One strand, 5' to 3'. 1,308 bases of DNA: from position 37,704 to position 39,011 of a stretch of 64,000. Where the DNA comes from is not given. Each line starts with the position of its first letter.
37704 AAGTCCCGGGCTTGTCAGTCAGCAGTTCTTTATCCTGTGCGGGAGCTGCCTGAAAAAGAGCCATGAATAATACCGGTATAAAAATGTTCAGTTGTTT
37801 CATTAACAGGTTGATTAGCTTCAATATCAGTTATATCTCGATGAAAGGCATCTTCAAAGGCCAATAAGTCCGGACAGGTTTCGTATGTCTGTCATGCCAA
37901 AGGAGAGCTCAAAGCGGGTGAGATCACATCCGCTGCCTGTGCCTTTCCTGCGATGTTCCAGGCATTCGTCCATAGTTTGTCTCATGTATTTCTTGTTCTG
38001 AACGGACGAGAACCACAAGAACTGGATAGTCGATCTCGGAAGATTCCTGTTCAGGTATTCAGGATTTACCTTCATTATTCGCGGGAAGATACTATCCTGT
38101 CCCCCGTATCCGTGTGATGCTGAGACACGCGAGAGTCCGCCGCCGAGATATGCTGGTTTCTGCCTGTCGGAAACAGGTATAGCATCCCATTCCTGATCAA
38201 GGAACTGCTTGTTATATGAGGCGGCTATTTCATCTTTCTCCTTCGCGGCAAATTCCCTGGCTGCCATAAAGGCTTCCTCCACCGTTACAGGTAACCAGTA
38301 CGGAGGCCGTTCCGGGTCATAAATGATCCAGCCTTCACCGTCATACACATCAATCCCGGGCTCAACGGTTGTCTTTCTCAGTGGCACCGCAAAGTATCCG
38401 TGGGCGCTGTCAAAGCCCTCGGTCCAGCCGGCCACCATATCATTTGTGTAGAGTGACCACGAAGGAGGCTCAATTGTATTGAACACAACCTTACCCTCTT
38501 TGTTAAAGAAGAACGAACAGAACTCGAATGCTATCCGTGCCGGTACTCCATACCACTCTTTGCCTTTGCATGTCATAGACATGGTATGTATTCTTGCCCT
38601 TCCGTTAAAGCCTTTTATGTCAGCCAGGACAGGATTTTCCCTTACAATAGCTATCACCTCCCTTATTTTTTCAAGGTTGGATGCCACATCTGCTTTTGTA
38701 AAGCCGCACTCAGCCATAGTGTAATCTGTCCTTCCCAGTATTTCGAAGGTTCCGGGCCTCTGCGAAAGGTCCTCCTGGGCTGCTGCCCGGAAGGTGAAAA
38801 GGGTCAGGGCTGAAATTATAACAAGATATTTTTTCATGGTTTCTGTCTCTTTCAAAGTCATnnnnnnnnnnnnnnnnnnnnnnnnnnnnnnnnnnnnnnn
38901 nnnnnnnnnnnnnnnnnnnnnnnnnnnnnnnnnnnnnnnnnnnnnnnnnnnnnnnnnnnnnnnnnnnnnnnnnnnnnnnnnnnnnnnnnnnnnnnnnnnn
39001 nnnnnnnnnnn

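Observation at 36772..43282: Six-gene operon encoding only exported proteins (OmpA-type anchor, LRR protein, four orphans) with no pathway I can assign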

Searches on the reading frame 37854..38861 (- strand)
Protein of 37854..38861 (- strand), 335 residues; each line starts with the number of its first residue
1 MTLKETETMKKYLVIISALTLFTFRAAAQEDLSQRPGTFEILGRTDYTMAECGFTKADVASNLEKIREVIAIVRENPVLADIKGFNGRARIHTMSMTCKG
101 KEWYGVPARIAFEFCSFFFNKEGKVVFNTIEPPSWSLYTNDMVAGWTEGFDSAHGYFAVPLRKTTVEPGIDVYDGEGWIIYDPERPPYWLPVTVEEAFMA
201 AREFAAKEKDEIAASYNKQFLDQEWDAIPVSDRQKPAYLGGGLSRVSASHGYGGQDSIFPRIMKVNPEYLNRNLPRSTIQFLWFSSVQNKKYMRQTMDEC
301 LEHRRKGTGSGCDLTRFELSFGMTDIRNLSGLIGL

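Call 3: search_protein_families(library=pfam, proteins=[window:37854-38861:-], max_evalue=1)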
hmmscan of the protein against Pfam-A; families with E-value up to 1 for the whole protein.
window:37854-38861:- (335 aa): 0 families

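Call 4: search_protein_families(library=ncbifam, proteins=[window:37854-38861:-], max_evalue=1)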
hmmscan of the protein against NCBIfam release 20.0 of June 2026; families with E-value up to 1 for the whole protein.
window:37854-38861:- (335 aa): 0 families

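Call 5: search_protein_families(library=padloc, proteins=[window:37854-38861:-], max_evalue=1)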
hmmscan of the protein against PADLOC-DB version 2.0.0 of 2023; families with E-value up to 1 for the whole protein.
window:37854-38861:- (335 aa): 0 families

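Call 6: search_protein_families(library=phrogs, proteins=[window:37854-38861:-], max_evalue=1)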
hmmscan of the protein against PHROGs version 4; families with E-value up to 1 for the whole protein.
window:37854-38861:- (335 aa): 1 family
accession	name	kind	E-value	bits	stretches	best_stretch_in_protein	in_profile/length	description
phrog_15268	-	unknown function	0.064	14.1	1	147-171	14-40/56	-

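Call 12: find_homologous_proteins(query=window:37854-38861:-)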
Query window:37854-38861:- (335 aa): 296 proteins with E <= 0.001 among 1574 candidates; the best 120 are listed.
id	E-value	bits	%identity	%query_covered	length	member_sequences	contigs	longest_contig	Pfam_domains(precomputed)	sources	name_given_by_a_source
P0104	1.6e-229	778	100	100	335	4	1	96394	-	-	-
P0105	9.1e-178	608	79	97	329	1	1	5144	-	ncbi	ncbi:MAG: hypothetical protein WCE64_01230 [Bacteroidales bacterium]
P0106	6.1e-173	592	82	90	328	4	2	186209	-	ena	-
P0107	6.4e-172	589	77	96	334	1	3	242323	-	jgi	jgi:hypothetical protein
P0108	8.9e-167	572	77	92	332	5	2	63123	-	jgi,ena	jgi:hypothetical protein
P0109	1.2e-166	572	73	97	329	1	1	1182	-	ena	-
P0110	1.5e-166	571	72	97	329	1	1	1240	-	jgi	-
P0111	1.5e-166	571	72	97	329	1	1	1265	-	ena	-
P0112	2.6e-166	571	73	97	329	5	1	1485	-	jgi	-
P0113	2.8e-166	570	72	97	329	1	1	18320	-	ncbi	-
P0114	2.8e-166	570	72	97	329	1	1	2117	-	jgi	-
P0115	5.2e-166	570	73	97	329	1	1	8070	-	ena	-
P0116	8.4e-166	569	74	94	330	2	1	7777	-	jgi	-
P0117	1.8e-165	568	71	97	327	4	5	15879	-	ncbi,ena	-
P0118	2.5e-165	567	73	97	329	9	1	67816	-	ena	-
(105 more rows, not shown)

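Call 32: search_solved_structures(query=A3, max_evalue=10)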
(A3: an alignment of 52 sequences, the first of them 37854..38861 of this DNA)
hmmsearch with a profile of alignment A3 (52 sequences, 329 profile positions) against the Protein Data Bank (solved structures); distinct sequences matched with E-value up to 10: 4.
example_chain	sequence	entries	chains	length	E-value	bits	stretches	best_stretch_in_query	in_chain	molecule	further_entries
3u27_C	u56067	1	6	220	0.44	12.7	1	212-253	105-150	Microcompartments protein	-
6op5_A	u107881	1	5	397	1.3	11.1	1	174-220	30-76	Styrylpyrone synthase 1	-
6op5_C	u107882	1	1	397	1.3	11.1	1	174-220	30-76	Styrylpyrone synthase 1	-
6gw3_D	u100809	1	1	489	1.5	11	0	178-220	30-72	3,5,7-trioxododecanoyl-CoA synthase,3,5,7-trioxododecanoyl-CoA synthase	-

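Call 41: predict_structure(alignment_id=A4)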
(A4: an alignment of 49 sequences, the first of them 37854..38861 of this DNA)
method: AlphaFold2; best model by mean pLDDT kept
length: 335 residues; sequences in the alignment: 49
mean_pLDDT: 90.5   pTM: 0.84
mean pLDDT of the five models: 90.5, 90.0, 88.6, 88.5, 83.9
residues with pLDDT >= 90: 238; 70-90: 80; 50-70: 16; < 50: 1
segments of 3 or more residues with pLDDT < 50: none
pLDDT, mean of each block of 10 residues (from residue 1): 68 86 71 90 82 92 95 94 91 87 94 90 82 85 94 95 96 96 97 98 96 97 96 96 92 78 98 96 93 94 84 91 96 84
secondary structure, 60 per line:
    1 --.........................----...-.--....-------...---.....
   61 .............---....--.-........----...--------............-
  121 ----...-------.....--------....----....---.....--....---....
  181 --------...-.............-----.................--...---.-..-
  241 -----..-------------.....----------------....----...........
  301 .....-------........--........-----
elements in order: H3-27 E39-42 H56-73 H77-80 E85-92 E108-119 E125-127 E135-139 E148-151 E156-159 E163-167 E170-173 E177-180 E189-191 H194-205 H211-227 E261-265 E282-285 H290-305 H313-320 H323-330
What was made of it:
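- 37854..38861 (-): g5: exported protein of the g5/6 family, with a confident model that has no known structural relative. The start may be at Met9 (38837). AlphaFold2 pLDDT 90.5, pTM 0.84 (call 41).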

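Call 45: fold_search(model_id=the predicted structure, library=pdb)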
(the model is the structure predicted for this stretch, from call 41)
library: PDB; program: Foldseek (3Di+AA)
matches with E <= 10: 312; with E <= 0.001: 0
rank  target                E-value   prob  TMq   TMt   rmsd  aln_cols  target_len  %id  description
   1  7rxu                  8.3e-02  0.20  0.15  0.28   9.8       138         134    9  Crystal structure of Cj1090c (released 2022-08-31)
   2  5t10_A                1.9e-01  0.21  0.14  0.28   6.6       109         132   14  PelC dodecamer from Paraburkholderia phytofirmans, space group P6 (released 2017-03-15)
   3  5t11_K                1.9e-01  0.20  0.14  0.27   7.1       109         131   14  PelC L103M dodecamer from Paraburkholderia phytofirmans, space group C2 (released 2017-03-15)
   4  6l7c_A                2.5e-01  0.02  0.08  0.10  20.6       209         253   10  CsgFG complex with substrate CsgAN6 peptide in Curli biogenesis system (released 2020-01-15)
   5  5t10_B                2.8e-01  0.09  0.10  0.17  10.6       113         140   10  PelC dodecamer from Paraburkholderia phytofirmans, space group P6 (released 2017-03-15)
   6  8rd8_D                2.8e-01  0.07  0.10  0.20   8.9        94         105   10  Cryo-EM structure of P. urativorans 70S ribosome in complex with hibernation factors Balon and RaiA (structure 1). (released 2024-02-21)
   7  8z5n_0                2.8e-01  0.05  0.16  0.15  26.1       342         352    9  Cryo-EM structure of the LPHT ring (released 2025-10-22)
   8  1r62                  3.1e-01  0.13  0.13  0.25  17.4       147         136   13  Crystal structure of the C-terminal Domain of the Two-Component System Transmitter Protein NRII (NtrB) (released 2004-06-15)
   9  5t11_G                3.9e-01  0.08  0.09  0.18  10.9       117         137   10  PelC L103M dodecamer from Paraburkholderia phytofirmans, space group C2 (released 2017-03-15)
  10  5t11_E                4.2e-01  0.08  0.10  0.17  10.8       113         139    9  PelC L103M dodecamer from Paraburkholderia phytofirmans, space group C2 (released 2017-03-15)
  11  5t11_I                4.4e-01  0.15  0.15  0.30   6.9       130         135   12  PelC L103M dodecamer from Paraburkholderia phytofirmans, space group C2 (released 2017-03-15)
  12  5t11_D                4.4e-01  0.08  0.10  0.18  10.1       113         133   10  PelC L103M dodecamer from Paraburkholderia phytofirmans, space group C2 (released 2017-03-15)
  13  5t11_A                5.3e-01  0.11  0.14  0.26   7.1       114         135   13  PelC L103M dodecamer from Paraburkholderia phytofirmans, space group C2 (released 2017-03-15)
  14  5t10_C                5.9e-01  0.10  0.14  0.26   7.1       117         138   13  PelC dodecamer from Paraburkholderia phytofirmans, space group P6 (released 2017-03-15)
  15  5t11_L                5.9e-01  0.07  0.10  0.17  10.6       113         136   10  PelC L103M dodecamer from Paraburkholderia phytofirmans, space group C2 (released 2017-03-15)
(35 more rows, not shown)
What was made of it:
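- Closest known: PelC / CsgG / LpoB-type periplasmic α/β domains. Same: These are the top (non-significant) Foldseek hits for g5 (call 45).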

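Call 59: search_protein_representatives(alignment_id=A4)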
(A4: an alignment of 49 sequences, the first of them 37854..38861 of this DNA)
Query: 49 sequences, 329 profile positions. Proteins with E-value up to 0.001 (for the whole library): 226; up to 1e-10: 137; up to 1e-30: 44. The best 150 are listed.
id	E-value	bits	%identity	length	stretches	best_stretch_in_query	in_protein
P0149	2.7e-167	572.2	-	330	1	1-329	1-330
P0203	6.2e-147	505.3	-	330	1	5-329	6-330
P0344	1.4e-140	484.4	-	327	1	4-329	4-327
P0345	5.4e-122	423.4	-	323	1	1-329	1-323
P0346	3.4e-116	404.3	-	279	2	1-186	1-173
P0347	4.4e-110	384.2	-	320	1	1-329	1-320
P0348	2.7e-104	365.2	-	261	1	68-328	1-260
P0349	2.0e-97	342.6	-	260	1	5-237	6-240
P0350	7.4e-97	340.7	-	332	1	9-327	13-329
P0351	2.3e-76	273.4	-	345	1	6-325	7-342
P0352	3.9e-75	269.4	-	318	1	1-329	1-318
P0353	2.3e-74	266.8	-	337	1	1-316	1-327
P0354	1.8e-73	263.9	-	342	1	3-317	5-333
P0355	2.2e-73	263.6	-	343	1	6-326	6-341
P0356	5.1e-73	262.4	-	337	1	1-318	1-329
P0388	2.1e-30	122.3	-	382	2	7-208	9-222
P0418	1.1e-21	93.7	-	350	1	44-324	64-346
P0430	2.6e-18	82.6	-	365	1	7-282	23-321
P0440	7.7e-17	77.7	-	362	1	4-299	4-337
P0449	5.7e-15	71.6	-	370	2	10-207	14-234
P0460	8.7e-13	64.4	-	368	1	46-280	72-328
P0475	4.5e-11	58.8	-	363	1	26-281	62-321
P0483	1.7e-09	53.6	-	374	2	189-286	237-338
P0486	6.8e-09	51.6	-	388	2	196-284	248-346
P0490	9.3e-09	51.2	-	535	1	10-284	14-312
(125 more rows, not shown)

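Call 60: search_protein_families(library=pfam, proteins=[P0490, P0486, P0483, P0475, P0460, P0449, P0440, P0430, P0418, P0388], max_evalue=0.01)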
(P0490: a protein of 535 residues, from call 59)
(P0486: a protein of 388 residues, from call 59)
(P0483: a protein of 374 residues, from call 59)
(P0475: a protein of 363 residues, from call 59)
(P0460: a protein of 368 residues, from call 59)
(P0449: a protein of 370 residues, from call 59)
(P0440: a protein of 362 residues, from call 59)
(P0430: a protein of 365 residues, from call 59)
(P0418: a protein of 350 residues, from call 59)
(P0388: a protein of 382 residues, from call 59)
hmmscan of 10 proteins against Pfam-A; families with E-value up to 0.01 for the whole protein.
P0490 (535 aa): 0 families

P0486 (388 aa): 0 families

P0483 (374 aa): 0 families

P0475 (363 aa): 0 families

P0460 (368 aa): 0 families

P0449 (370 aa): 0 families

P0440 (362 aa): 0 families

P0430 (365 aa): 0 families

P0418 (350 aa): 0 families

P0388 (382 aa): 1 family
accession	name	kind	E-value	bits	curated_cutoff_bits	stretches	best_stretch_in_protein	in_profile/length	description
PF22610.1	CovS-like_HAMP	-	0.0027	18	27.4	1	210-255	2-46/57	Histidine kinase, HAMP domain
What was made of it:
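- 37854..38861 (-): Ten remote members have no Pfam domain above gathering score (one weak sub-threshold match only; call 60).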

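Call 64: fold_search(model_id=the predicted structure, library=viral)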
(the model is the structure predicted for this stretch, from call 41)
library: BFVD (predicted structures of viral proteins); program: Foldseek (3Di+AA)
matches with E <= 10: 260; with E <= 0.001: 0
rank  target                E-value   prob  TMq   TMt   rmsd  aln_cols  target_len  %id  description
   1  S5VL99                3.9e-02  0.08  0.13  0.12  24.7       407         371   10  (no name in the UniProt tables at hand)
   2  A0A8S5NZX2            1.5e-01  0.13  0.11  0.21  10.7       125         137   11  Uncharacterized protein [Myoviridae sp. ctLnO19]
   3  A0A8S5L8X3            2.1e-01  0.16  0.12  0.22   9.5       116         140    9  Uncharacterized protein [Siphoviridae sp. ct4T77]
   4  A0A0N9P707            2.2e-01  0.09  0.11  0.12  17.8       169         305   10  (no name in the UniProt tables at hand)
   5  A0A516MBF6            4.1e-01  0.13  0.11  0.21  10.1        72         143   10  (no name in the UniProt tables at hand)
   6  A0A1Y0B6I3            5.5e-01  0.14  0.11  0.21   8.2        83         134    4  E4-4 [Deer mastadenovirus B]
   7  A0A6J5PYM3            5.5e-01  0.08  0.12  0.12  11.1       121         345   11  Uncharacterized protein [uncultured Caudovirales phage]
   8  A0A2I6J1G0            6.2e-01  0.03  0.09  0.18  18.5       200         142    9  Uncharacterized protein [Vaccinia virus]
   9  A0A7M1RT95            6.5e-01  0.11  0.12  0.19  14.6       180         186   11  Uncharacterized protein [uncultured phage cr130_1]
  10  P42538                7.8e-01  0.09  0.13  0.13  16.2       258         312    9  Uncharacterized 37.2 kDa protein [Acholeplasma phage L2]
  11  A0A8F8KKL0            7.8e-01  0.08  0.10  0.09  12.8       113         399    9  Clostripain-related C11 protease [Clandestinovirus]
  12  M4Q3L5                7.8e-01  0.04  0.10  0.18  16.9       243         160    8  (no name in the UniProt tables at hand)
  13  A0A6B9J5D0            7.8e-01  0.02  0.09  0.09  21.6       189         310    5  Tail sheath stabilizer and completion protein [Vibrio phage vB_VchM_Kuja]
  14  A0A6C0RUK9            7.8e-01  0.01  0.08  0.06  19.7       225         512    8  Uncharacterized protein [Streptomyces phage JXY1]
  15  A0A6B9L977            9.8e-01  0.08  0.13  0.22  23.9       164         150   13  (no name in the UniProt tables at hand)
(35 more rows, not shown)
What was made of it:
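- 37854..38861 (-): Best Foldseek PDB E is 0.08 at prob 0.2 (call 45) and best BFVD E is 0.039 (call 64).
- Tried and rejected: Nothing significant (calls 45, 64).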

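Call 67: find_related_loci(query=A4, collection=viral_contigs, flank=8000)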
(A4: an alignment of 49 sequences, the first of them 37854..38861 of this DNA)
Query A4 (335 aa) in viral_contigs; peptide patterns used: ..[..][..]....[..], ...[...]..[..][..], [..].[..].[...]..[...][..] (x = any residue, [..] = any of these).
23 stretches matched a pattern, but none encodes a relative of the query by tblastn (E <= 1e-3).

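Call 74: find_encoding_contigs(protein=P0490, flank=10000, max_places=2)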
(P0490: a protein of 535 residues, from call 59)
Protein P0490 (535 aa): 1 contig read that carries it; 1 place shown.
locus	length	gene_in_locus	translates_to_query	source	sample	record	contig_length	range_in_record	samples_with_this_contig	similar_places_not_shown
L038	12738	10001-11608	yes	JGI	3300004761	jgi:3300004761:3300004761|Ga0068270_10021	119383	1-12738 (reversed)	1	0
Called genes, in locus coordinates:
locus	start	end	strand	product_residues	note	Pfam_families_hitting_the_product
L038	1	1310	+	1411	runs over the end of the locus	PF13205:Big_5, PF00395:SLH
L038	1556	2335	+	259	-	PF00165:HTH_AraC, PF12833:HTH_18, PF00165:HTH_AraC (weak)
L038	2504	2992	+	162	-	-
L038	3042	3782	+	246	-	-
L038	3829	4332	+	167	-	-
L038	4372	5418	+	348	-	PF00395:SLH (weak)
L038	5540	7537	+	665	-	PF25390:WD40_RLD, PF13540:RCC1_2 (weak), PF00415:RCC1 (weak)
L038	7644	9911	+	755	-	PF04733:Coatomer_E (weak), PF14559:TPR_19 (faint)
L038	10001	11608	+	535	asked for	-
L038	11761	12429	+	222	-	-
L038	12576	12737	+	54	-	?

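Call 77: find_encoding_contigs(protein=P0486, flank=8000, max_places=2)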
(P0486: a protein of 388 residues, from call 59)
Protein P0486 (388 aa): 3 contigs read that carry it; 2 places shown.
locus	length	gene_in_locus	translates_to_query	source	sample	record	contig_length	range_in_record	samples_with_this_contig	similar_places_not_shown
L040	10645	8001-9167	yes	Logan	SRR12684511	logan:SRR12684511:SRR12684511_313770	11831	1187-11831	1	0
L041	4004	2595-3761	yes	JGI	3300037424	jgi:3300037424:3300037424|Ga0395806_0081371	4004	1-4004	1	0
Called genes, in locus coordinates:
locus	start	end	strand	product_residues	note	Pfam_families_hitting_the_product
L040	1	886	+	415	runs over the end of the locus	-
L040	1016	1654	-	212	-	-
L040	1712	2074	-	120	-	PF06877:RraB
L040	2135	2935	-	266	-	PF00891:Methyltransf_2 (weak), PF01209:Ubie_methyltran, PF13489:Methyltransf_23, PF05175:MTS, PF13847:Methyltransf_31, PF08241:Methyltransf_11, PF08242:Methyltransf_12, PF13649:Methyltransf_25, +4 more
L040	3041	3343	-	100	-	PF11731:Cdd1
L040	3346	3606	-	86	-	-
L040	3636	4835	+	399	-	-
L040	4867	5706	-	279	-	PF00376:MerR, PF13411:MerR_1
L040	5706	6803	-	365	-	PF00561:Abhydrolase_1, PF12697:Abhydrolase_6, PF12146:Hydrolase_4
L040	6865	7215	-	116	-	PF28289:BV97_02767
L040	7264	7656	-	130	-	PF17263:DUF5329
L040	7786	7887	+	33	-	-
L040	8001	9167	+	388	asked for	-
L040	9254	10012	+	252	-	PF20613:HipA_2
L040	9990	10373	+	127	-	PF11236:DUF3037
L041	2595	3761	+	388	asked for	-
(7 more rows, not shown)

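Call 78: find_encoding_contigs(protein=P0475, flank=8000, max_places=2)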
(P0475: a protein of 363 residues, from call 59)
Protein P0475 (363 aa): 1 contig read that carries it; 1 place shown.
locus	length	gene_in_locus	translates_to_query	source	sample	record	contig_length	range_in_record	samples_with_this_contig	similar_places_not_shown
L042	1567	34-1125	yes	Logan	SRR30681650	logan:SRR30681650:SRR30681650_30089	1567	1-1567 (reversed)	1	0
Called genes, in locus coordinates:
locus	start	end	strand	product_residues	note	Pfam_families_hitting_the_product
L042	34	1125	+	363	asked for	-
